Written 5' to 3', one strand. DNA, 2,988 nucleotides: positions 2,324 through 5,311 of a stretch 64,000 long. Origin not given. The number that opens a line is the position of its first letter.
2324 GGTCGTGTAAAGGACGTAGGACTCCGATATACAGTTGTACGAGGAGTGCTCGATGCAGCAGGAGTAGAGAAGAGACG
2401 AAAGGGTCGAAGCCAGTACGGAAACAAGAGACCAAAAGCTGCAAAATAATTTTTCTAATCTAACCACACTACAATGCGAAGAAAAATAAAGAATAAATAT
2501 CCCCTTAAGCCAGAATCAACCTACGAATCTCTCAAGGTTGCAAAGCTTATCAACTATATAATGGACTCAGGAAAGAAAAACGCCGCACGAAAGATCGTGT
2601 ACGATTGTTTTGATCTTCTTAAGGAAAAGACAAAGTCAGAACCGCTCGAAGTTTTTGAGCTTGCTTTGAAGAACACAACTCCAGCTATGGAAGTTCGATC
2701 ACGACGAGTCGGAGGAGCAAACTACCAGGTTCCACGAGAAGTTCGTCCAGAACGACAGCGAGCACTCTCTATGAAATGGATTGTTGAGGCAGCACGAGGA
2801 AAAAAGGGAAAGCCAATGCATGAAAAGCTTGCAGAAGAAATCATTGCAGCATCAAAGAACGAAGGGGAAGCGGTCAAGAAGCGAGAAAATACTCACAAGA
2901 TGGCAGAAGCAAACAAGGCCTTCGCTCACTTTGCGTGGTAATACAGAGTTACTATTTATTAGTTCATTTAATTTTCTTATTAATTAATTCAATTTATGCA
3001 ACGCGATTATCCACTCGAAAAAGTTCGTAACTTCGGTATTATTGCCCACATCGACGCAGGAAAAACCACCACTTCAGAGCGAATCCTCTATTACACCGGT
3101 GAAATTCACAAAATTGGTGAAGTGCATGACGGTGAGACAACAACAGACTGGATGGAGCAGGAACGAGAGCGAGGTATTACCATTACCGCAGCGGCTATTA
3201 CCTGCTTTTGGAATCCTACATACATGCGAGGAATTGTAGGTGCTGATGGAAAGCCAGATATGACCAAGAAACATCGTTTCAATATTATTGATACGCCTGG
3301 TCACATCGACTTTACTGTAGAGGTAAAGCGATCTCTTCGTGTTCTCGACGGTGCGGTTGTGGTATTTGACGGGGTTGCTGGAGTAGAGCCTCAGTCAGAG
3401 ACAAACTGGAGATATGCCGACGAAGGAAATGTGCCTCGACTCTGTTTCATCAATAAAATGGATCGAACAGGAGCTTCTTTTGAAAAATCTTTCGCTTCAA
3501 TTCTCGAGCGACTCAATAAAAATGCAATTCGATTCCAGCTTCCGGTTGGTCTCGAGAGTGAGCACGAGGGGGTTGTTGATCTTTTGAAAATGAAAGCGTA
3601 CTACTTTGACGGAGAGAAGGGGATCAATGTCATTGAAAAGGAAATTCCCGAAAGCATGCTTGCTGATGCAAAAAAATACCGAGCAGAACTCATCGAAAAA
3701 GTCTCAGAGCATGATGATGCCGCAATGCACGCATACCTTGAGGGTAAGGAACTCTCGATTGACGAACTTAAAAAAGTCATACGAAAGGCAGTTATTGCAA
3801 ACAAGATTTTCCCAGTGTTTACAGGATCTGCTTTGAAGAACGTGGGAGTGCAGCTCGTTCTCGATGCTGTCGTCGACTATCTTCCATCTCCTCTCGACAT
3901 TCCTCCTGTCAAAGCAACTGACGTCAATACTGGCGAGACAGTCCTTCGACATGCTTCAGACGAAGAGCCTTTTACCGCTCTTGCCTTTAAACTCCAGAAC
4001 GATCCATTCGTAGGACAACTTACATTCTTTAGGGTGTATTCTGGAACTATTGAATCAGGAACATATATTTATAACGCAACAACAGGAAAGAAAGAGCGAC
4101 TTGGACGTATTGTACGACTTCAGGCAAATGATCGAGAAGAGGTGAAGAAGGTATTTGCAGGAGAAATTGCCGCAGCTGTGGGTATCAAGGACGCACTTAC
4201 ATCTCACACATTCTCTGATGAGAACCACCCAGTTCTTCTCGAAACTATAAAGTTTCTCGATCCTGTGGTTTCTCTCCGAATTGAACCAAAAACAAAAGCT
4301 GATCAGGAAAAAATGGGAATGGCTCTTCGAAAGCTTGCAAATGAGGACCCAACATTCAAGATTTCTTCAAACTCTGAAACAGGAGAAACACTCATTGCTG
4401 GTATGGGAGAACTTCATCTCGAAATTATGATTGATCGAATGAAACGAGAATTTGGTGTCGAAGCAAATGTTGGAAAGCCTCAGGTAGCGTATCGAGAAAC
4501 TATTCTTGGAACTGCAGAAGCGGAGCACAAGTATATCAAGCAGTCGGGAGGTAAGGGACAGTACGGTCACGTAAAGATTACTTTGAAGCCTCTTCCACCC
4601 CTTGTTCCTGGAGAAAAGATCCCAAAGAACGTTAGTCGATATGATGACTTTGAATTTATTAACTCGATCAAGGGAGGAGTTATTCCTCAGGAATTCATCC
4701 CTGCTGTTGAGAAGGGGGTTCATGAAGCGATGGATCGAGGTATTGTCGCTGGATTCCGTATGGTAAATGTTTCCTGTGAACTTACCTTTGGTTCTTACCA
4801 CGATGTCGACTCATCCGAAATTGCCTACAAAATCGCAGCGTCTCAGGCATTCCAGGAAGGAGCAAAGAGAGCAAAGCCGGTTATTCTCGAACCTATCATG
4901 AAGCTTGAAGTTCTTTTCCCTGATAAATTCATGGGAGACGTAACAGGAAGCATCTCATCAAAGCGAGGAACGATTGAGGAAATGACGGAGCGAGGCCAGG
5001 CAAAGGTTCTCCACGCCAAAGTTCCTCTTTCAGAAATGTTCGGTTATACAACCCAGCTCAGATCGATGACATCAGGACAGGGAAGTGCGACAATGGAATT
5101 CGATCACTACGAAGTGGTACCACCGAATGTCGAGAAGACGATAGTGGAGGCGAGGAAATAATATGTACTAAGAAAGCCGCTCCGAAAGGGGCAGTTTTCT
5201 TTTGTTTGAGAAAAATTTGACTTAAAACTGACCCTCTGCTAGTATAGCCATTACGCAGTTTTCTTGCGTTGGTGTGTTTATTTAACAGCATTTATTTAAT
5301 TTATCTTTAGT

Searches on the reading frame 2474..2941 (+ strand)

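Call 48: search_protein_families(library=pfam, proteins=[window:2474-2941:+], max_evalue=0.0001)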
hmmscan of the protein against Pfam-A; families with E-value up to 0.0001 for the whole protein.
window:2474-2941:+ (155 aa): 1 family
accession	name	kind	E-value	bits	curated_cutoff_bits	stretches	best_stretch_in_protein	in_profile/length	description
PF00177.27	Ribosomal_S7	-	6.1e-59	198.3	24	1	1-148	1-148/148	Ribosomal protein S7p/S5e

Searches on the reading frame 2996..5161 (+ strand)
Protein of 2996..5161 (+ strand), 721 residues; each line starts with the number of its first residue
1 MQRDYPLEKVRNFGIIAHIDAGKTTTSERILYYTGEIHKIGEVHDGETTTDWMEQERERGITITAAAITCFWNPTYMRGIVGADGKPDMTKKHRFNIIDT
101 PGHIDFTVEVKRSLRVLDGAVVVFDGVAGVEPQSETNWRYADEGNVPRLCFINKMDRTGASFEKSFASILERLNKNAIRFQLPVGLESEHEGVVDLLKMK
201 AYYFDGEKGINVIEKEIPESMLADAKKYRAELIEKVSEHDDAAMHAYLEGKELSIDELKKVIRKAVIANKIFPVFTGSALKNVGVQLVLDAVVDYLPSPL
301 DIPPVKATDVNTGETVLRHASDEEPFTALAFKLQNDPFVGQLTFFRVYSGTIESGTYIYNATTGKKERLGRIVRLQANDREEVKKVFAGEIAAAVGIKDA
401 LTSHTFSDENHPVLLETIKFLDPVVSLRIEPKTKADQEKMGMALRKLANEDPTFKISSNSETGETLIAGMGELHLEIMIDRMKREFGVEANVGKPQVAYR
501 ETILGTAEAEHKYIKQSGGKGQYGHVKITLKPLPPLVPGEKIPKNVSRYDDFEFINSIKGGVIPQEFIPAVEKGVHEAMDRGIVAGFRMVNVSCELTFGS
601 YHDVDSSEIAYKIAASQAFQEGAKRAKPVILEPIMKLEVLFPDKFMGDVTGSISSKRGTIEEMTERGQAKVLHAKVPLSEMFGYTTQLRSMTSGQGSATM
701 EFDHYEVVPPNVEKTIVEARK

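Call 48: search_protein_families(library=pfam, proteins=[window:2996-5161:+], max_evalue=0.0001)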
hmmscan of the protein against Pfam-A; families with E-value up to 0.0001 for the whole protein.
window:2996-5161:+ (721 aa): 7 families
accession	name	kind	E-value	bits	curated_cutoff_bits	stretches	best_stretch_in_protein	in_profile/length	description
PF00009.33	GTP_EFTU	-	2.2e-62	210.4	26.5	1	9-298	2-188/188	Elongation factor Tu GTP binding domain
PF03764.24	EFG_IV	-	8e-38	129.4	24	1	495-627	1-121/121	Elongation factor G, domain IV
PF14492.12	EFG_III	-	1.5e-31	108.7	27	1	422-494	3-75/75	Elongation Factor G, domain III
PF00679.30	EFG_C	-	4.1e-30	104.1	27.9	1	630-714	2-87/89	Elongation factor G C-terminus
PF03144.31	GTP_EFTU_D2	-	1.3e-14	54.8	30.3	1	340-406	1-72/73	Elongation factor Tu domain 2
PF22042.2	EF-G_D2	-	2.7e-14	53.5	27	1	325-403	1-78/84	Elongation factor G domain 2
PF16658.11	RF3_C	-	2.5e-06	27.8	40.1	1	427-507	13-93/132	Class II release factor RF3, C-terminal domain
